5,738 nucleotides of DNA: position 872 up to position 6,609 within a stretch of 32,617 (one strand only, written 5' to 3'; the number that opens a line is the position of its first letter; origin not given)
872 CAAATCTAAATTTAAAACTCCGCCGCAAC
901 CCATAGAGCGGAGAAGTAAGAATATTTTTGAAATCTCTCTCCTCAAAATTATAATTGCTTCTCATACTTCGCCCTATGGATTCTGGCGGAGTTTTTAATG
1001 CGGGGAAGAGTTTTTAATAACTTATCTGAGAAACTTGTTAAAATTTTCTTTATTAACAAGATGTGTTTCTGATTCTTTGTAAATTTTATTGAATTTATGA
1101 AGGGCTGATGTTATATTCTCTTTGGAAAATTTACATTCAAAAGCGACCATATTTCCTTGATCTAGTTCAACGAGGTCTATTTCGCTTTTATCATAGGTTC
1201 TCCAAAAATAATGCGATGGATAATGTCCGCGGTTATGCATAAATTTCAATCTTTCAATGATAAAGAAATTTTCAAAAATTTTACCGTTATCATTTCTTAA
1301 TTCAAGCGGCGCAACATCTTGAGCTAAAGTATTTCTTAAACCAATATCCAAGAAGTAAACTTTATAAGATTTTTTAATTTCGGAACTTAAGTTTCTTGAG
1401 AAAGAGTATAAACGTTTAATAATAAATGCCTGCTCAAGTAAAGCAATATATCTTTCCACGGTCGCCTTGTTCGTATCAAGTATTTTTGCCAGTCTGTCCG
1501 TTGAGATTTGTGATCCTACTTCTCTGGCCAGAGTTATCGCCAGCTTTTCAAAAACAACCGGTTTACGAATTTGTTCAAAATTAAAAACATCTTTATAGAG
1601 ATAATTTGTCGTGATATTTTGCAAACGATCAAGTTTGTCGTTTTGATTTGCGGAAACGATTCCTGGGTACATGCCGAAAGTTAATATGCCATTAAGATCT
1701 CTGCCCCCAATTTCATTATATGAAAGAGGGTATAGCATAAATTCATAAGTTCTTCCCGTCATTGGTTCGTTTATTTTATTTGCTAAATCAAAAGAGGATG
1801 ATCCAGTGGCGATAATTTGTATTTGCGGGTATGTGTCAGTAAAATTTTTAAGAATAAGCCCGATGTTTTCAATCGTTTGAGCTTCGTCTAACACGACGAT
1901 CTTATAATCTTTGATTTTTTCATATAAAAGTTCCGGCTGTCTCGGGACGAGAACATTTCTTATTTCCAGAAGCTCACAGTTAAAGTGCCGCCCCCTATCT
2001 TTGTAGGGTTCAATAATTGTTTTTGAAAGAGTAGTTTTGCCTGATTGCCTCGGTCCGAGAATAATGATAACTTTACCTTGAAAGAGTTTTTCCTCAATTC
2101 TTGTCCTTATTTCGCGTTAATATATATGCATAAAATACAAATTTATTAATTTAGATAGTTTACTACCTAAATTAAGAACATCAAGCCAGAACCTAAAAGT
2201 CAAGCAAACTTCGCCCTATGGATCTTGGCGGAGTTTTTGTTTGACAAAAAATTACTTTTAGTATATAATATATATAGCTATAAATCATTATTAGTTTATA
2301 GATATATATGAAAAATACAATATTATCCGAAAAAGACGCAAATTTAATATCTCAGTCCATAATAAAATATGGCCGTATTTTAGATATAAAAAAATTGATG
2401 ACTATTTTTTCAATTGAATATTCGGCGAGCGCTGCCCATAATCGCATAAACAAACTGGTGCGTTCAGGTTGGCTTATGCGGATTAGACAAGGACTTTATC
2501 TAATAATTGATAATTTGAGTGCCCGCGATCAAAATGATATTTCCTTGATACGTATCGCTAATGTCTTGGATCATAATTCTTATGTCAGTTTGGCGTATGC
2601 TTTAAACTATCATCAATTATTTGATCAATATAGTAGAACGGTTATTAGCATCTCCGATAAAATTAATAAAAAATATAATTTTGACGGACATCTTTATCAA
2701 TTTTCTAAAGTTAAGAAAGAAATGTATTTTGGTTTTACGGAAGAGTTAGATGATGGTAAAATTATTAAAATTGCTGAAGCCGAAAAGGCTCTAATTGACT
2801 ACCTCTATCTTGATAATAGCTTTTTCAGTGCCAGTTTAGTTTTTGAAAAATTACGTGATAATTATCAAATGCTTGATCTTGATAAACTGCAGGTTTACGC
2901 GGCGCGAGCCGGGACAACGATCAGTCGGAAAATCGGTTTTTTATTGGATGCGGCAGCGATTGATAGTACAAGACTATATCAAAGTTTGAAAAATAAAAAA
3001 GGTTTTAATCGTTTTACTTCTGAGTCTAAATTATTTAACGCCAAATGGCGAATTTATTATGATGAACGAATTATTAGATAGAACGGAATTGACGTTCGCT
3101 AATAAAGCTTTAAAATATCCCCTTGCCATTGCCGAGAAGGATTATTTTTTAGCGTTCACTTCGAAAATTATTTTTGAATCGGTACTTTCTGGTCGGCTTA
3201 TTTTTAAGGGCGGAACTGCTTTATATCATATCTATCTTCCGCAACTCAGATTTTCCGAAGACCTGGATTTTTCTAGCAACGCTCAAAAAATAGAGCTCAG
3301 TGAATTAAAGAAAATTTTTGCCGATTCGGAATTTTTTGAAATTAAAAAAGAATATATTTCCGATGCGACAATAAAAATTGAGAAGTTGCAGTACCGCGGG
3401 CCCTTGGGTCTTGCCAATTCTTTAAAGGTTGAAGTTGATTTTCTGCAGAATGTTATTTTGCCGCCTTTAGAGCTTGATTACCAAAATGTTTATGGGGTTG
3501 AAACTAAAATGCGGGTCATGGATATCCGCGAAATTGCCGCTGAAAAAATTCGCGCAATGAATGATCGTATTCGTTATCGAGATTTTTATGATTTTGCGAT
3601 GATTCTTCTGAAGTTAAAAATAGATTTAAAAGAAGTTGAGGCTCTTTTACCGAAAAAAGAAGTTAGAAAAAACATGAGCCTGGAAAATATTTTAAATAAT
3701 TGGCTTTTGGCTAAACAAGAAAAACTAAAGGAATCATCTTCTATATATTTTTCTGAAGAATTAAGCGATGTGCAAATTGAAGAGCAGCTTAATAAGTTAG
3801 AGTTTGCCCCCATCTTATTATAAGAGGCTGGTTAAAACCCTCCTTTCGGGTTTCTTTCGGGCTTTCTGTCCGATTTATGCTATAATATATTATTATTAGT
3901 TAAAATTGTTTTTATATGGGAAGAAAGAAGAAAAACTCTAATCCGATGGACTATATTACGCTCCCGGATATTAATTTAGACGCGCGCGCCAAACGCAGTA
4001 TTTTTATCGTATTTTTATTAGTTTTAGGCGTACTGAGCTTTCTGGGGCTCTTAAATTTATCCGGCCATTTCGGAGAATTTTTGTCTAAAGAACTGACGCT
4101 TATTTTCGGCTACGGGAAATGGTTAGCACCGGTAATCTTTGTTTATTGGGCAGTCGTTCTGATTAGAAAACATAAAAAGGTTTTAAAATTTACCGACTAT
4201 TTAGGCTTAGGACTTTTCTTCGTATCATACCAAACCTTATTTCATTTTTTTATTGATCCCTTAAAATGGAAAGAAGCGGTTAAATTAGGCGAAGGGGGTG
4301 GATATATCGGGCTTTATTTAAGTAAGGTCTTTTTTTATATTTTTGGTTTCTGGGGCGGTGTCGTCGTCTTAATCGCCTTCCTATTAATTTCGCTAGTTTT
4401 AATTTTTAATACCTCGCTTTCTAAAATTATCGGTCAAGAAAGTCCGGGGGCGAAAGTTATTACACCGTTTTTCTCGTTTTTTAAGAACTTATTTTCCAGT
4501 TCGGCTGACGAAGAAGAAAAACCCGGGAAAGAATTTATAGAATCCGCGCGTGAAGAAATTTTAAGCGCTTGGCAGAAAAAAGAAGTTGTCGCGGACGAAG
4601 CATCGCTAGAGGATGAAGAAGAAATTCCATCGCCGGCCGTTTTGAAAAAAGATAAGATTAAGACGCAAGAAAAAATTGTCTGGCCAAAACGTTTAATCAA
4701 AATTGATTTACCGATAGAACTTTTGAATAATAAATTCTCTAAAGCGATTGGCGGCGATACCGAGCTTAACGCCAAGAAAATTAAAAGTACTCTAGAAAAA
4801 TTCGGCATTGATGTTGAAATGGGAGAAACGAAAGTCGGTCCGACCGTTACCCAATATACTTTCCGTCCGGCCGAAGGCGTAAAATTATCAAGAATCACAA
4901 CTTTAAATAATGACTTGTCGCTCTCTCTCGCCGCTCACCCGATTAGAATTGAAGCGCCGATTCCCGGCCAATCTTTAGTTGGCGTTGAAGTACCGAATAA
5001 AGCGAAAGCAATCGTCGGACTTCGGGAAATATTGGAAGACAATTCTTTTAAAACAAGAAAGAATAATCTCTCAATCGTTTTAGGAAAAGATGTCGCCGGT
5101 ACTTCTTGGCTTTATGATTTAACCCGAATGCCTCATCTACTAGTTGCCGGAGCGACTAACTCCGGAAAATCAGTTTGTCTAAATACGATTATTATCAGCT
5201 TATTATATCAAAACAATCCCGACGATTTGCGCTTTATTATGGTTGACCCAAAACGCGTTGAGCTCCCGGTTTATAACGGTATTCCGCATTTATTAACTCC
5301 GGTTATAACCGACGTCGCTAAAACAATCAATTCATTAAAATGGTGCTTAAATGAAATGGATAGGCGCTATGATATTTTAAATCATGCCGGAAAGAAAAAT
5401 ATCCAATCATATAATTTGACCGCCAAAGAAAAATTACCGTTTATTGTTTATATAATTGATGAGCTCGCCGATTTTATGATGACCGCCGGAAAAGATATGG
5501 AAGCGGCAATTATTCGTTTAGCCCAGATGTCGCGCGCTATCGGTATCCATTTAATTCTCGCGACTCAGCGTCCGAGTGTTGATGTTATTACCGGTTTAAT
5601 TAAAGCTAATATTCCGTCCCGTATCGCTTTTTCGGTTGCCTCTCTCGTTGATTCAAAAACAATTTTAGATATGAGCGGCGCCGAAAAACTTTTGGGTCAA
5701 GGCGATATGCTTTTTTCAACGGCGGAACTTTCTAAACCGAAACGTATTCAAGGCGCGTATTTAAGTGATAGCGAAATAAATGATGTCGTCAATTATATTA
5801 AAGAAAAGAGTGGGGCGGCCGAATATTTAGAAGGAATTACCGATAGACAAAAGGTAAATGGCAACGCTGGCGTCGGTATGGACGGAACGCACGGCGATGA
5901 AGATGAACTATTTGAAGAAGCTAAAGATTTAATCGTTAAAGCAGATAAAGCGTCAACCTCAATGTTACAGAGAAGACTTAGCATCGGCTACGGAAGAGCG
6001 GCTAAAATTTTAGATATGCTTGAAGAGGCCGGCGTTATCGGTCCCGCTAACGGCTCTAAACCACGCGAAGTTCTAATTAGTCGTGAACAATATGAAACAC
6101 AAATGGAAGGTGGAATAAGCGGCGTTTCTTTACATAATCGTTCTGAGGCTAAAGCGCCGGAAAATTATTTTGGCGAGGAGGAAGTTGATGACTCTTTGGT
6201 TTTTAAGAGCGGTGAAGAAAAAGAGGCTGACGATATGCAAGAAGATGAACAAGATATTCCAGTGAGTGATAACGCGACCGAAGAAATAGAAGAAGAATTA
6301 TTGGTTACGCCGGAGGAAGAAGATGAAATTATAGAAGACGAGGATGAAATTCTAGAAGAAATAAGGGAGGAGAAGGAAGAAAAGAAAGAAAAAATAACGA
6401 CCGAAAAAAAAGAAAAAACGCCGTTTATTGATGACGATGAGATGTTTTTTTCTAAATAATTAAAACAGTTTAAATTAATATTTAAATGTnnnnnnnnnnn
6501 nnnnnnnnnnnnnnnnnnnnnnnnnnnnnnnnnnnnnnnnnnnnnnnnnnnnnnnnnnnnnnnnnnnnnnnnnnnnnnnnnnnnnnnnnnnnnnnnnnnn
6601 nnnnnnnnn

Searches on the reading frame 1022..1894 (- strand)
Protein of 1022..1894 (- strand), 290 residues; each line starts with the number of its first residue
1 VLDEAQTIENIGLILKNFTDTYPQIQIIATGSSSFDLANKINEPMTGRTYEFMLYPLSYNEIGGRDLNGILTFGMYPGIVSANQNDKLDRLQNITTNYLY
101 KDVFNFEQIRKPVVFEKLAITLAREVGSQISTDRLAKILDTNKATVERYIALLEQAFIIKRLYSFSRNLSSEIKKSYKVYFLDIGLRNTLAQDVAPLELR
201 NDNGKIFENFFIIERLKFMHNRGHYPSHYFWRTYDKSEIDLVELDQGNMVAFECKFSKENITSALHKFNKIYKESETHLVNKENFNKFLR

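Call 55: search_protein_families(library=pfam, proteins=[window:1022-1894:-], max_evalue=0.001)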
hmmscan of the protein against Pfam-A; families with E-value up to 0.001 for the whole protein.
window:1022-1894:- (290 aa): 2 families
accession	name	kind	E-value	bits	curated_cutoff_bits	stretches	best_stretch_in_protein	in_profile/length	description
PF13635.12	DUF4143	-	4.5e-35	121.2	28.1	1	101-256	2-159/160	Domain of unknown function (DUF4143)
PF13173.12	AAA_14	-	3.1e-14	53.5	27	1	1-62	67-128/129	AAA domain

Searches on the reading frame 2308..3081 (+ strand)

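Call 55: search_protein_families(library=pfam, proteins=[window:2308-3081:+], max_evalue=0.001)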
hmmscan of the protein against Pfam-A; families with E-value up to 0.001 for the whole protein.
window:2308-3081:+ (257 aa): 1 family
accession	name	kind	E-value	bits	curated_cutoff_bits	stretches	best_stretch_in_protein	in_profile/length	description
PF13338.12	AbiEi_4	-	3.1e-05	24.4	25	1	40-66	28-48/49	Transcriptional regulator, AbiEi antitoxin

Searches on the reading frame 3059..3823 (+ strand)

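Call 55: search_protein_families(library=pfam, proteins=[window:3059-3823:+], max_evalue=0.001)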
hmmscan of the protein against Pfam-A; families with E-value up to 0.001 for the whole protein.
window:3059-3823:+ (254 aa): 1 family
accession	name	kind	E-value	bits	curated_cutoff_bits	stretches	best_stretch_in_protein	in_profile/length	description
PF08843.17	AbiEii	-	9.3e-27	94.9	22.5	1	41-228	9-200/238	Nucleotidyl transferase AbiEii toxin, Type IV TA system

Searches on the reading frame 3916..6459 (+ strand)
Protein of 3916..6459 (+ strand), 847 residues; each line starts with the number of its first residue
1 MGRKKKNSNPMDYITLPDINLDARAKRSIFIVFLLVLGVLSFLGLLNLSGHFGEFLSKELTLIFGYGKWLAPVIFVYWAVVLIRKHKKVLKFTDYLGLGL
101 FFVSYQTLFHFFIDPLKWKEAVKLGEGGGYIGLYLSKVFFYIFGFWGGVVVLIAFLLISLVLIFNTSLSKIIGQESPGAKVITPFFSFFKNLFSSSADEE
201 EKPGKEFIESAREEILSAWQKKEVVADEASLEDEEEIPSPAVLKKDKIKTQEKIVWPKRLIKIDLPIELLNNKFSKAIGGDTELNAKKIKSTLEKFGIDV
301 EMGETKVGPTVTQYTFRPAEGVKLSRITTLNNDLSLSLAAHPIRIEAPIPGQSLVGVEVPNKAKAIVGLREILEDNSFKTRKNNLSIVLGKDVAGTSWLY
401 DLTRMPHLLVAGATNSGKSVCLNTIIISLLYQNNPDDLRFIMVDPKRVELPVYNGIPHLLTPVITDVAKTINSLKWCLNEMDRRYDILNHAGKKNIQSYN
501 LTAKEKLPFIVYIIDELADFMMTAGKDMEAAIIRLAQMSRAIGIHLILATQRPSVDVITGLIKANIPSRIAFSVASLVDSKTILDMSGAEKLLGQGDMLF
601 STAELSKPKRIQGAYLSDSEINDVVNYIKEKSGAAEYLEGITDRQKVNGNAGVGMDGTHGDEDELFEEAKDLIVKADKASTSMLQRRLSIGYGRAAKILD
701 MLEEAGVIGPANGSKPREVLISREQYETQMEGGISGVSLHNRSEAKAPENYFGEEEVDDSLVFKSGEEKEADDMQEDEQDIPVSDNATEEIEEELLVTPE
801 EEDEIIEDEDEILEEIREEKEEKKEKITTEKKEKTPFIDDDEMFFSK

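Call 55: search_protein_families(library=pfam, proteins=[window:3916-6459:+], max_evalue=0.001)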
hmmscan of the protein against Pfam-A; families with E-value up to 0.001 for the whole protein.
window:3916-6459:+ (847 aa): 4 families
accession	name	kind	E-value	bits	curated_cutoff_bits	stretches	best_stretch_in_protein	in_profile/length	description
PF01580.24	FtsK_SpoIIIE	-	6.5e-60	202.8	24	1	369-555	2-221/221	FtsK/SpoIIIE family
PF09397.16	FtsK_gamma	-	2.1e-28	98.3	30.6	1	661-721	2-62/63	Ftsk gamma domain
PF17854.6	FtsK_alpha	-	1.7e-26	92.8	22.9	1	281-361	21-101/101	FtsK alpha domain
PF13491.11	FtsK_4TM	-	6.5e-16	58.9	23.1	1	46-172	44-167/171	4TM region of DNA translocase FtsK/SpoIIIE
